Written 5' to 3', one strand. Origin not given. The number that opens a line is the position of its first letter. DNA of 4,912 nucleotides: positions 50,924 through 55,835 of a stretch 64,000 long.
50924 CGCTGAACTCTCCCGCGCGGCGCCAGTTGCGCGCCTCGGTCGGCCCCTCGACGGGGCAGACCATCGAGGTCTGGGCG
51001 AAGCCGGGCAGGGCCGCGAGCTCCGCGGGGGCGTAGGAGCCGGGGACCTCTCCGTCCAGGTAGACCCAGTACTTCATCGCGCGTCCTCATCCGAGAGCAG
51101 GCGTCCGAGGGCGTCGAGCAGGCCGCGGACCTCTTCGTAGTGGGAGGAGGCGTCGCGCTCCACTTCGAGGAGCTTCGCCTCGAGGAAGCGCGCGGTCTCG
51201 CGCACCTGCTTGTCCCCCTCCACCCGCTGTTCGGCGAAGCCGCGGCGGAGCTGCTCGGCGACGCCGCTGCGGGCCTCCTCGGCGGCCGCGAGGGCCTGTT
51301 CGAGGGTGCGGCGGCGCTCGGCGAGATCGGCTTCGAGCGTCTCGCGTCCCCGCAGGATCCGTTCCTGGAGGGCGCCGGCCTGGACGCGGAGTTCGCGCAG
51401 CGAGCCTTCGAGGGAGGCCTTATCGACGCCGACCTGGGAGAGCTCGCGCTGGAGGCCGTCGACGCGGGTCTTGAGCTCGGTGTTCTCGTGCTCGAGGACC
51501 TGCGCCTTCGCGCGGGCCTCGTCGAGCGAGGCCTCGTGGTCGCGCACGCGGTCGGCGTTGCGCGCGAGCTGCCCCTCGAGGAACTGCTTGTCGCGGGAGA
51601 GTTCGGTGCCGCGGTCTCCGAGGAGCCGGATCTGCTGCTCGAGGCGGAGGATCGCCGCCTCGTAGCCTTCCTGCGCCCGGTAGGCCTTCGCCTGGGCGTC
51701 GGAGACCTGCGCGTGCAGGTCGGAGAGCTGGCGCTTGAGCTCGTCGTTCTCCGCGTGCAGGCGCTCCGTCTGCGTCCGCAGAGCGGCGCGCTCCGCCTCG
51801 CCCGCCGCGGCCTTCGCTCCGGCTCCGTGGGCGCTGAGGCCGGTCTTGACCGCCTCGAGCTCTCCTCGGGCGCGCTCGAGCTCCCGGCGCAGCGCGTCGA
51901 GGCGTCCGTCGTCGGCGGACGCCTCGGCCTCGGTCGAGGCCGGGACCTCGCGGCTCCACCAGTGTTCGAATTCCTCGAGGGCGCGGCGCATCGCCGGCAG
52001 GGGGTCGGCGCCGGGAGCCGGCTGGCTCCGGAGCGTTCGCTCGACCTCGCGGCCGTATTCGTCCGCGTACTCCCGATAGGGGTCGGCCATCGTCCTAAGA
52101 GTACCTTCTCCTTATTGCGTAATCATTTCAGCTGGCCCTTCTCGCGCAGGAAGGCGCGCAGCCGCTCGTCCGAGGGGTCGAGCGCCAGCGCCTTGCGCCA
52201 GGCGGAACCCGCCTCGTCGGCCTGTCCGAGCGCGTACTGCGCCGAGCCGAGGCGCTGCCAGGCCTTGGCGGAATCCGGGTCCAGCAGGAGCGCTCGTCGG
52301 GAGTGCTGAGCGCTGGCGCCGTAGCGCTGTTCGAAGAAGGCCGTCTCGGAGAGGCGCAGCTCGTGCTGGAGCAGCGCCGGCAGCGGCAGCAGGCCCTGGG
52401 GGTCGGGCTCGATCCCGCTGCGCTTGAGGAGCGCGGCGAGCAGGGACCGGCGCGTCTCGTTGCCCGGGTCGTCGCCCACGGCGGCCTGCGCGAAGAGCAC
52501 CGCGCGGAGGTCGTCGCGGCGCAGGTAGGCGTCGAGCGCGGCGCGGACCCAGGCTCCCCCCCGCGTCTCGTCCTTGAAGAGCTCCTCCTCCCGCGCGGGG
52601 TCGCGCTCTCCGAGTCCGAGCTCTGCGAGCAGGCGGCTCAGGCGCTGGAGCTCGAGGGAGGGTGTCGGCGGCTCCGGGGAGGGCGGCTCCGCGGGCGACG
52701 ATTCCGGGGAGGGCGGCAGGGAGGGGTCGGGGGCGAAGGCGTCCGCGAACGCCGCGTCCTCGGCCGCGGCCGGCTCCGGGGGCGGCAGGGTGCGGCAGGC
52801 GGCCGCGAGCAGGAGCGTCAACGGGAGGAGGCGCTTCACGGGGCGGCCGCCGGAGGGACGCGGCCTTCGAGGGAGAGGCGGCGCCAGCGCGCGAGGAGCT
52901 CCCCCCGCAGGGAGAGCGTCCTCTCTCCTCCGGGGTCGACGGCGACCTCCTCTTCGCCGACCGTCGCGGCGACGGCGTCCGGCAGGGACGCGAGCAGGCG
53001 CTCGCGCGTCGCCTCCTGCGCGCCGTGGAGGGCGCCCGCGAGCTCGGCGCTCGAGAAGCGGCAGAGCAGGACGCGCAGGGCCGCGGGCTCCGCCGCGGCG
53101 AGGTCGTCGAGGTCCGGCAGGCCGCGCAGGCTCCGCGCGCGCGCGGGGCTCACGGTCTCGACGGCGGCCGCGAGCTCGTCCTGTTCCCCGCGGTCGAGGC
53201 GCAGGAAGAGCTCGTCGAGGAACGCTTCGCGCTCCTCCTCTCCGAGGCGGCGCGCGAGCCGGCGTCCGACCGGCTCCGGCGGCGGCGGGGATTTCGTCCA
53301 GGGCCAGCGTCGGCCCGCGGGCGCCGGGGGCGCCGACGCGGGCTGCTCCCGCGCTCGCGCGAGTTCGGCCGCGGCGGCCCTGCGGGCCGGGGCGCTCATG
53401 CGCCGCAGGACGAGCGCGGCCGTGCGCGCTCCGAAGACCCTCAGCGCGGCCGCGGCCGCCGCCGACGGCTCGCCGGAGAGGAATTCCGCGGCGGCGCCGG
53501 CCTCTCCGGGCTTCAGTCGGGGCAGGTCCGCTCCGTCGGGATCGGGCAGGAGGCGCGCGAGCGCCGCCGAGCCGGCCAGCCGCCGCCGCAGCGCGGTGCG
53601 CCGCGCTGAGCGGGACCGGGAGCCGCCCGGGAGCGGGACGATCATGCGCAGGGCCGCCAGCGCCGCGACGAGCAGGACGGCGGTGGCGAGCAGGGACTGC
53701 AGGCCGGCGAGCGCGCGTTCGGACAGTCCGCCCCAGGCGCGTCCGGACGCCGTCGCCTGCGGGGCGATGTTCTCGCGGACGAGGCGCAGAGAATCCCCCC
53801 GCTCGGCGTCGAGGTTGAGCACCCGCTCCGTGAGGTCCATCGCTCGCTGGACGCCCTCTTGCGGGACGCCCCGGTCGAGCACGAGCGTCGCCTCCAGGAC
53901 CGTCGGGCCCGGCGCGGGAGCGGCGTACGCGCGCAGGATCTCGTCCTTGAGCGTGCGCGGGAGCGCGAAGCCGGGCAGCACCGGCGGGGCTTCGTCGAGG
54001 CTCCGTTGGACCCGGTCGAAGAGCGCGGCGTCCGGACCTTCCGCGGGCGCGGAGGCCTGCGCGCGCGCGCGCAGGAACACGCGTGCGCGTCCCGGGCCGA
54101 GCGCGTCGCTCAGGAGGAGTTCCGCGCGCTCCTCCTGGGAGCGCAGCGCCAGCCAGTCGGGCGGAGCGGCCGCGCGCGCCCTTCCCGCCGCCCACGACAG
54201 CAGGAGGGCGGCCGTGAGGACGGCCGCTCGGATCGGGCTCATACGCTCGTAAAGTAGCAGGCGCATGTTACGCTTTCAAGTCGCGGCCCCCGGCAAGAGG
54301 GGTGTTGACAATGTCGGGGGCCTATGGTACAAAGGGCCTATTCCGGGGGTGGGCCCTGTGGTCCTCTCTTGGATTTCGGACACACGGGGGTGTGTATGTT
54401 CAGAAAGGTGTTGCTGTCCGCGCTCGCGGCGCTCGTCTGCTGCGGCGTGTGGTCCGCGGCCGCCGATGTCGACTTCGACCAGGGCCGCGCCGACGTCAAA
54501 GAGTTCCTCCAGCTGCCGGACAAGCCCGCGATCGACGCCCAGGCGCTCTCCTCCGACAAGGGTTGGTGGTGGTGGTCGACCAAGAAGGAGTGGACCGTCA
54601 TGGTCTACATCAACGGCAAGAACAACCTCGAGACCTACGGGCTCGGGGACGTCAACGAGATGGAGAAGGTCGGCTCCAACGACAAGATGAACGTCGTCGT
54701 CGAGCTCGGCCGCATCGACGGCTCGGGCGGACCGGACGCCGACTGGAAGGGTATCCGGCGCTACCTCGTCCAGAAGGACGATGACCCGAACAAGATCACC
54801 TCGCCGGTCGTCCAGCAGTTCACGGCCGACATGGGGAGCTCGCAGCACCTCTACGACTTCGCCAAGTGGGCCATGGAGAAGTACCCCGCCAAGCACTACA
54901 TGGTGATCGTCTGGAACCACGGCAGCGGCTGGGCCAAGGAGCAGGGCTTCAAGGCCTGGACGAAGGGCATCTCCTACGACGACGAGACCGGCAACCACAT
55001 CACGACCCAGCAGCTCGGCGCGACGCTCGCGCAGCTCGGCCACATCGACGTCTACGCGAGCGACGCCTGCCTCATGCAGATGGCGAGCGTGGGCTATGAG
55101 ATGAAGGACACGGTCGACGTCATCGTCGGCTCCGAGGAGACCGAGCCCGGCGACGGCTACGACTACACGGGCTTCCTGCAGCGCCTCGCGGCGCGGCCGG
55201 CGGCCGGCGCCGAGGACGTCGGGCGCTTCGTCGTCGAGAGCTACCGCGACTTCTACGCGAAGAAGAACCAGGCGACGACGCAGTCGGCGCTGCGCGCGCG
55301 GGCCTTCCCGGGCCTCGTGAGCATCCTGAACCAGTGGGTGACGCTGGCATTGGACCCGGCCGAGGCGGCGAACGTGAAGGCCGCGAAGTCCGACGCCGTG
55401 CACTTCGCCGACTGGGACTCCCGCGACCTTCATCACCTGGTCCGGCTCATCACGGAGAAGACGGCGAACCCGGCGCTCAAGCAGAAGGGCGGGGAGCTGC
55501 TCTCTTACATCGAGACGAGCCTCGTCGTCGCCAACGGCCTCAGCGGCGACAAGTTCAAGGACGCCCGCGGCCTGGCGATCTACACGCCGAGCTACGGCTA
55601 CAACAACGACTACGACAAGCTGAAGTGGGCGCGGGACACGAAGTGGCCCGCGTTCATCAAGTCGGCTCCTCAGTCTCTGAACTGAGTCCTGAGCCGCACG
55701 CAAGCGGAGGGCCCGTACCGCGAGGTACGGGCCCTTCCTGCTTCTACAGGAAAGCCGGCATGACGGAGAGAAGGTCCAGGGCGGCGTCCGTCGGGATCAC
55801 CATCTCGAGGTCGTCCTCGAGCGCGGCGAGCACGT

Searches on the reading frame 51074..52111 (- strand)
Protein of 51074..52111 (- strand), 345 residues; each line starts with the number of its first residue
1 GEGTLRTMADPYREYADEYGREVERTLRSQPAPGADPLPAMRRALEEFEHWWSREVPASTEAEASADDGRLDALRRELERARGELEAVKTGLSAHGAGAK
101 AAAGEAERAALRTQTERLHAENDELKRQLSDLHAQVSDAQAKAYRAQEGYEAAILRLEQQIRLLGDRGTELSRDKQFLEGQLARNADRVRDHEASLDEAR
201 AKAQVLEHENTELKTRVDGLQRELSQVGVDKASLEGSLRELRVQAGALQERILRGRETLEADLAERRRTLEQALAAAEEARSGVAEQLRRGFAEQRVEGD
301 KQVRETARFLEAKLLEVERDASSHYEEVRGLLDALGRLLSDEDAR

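Call 27: search_protein_families(library=pfam, proteins=[window:51074-52111:-], max_evalue=0.001)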
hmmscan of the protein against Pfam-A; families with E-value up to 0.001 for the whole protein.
window:51074-52111:- (345 aa): 1 family
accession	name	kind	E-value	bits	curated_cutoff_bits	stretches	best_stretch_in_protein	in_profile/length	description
PF00038.26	Filament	-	2.1e-05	24.7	40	0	190-274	199-283/313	Intermediate filament protein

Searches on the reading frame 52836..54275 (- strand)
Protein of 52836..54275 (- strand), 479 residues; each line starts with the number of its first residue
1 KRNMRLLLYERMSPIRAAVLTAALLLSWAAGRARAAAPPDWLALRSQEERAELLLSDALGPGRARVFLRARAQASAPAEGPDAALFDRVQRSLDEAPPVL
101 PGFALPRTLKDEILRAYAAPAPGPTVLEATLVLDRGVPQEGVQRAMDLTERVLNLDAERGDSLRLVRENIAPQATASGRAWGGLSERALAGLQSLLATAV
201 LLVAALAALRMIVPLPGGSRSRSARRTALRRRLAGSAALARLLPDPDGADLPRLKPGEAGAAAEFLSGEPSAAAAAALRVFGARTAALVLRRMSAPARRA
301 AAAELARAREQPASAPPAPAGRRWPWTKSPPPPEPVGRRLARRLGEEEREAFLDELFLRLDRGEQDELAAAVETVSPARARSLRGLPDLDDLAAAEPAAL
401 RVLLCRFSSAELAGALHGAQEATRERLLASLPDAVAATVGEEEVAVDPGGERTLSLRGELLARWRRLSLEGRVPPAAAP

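Call 27: search_protein_families(library=pfam, proteins=[window:52836-54275:-], max_evalue=0.001)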
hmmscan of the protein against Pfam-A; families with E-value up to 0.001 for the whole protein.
window:52836-54275:- (479 aa): 1 family
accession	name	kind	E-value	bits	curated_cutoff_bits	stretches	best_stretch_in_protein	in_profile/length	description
PF01706.21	FliG_C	-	1.2e-05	26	23.3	1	388-449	20-81/108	FliG C-terminal domain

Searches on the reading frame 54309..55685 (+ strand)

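Call 27: search_protein_families(library=pfam, proteins=[window:54309-55685:+], max_evalue=0.001)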
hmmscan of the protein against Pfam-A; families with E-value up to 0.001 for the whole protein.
window:54309-55685:+ (458 aa): 1 family
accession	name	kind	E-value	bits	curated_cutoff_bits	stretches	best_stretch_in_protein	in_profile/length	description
PF03415.19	Peptidase_C11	-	1.1e-49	170.4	25.8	1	99-451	1-357/359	Clostripain family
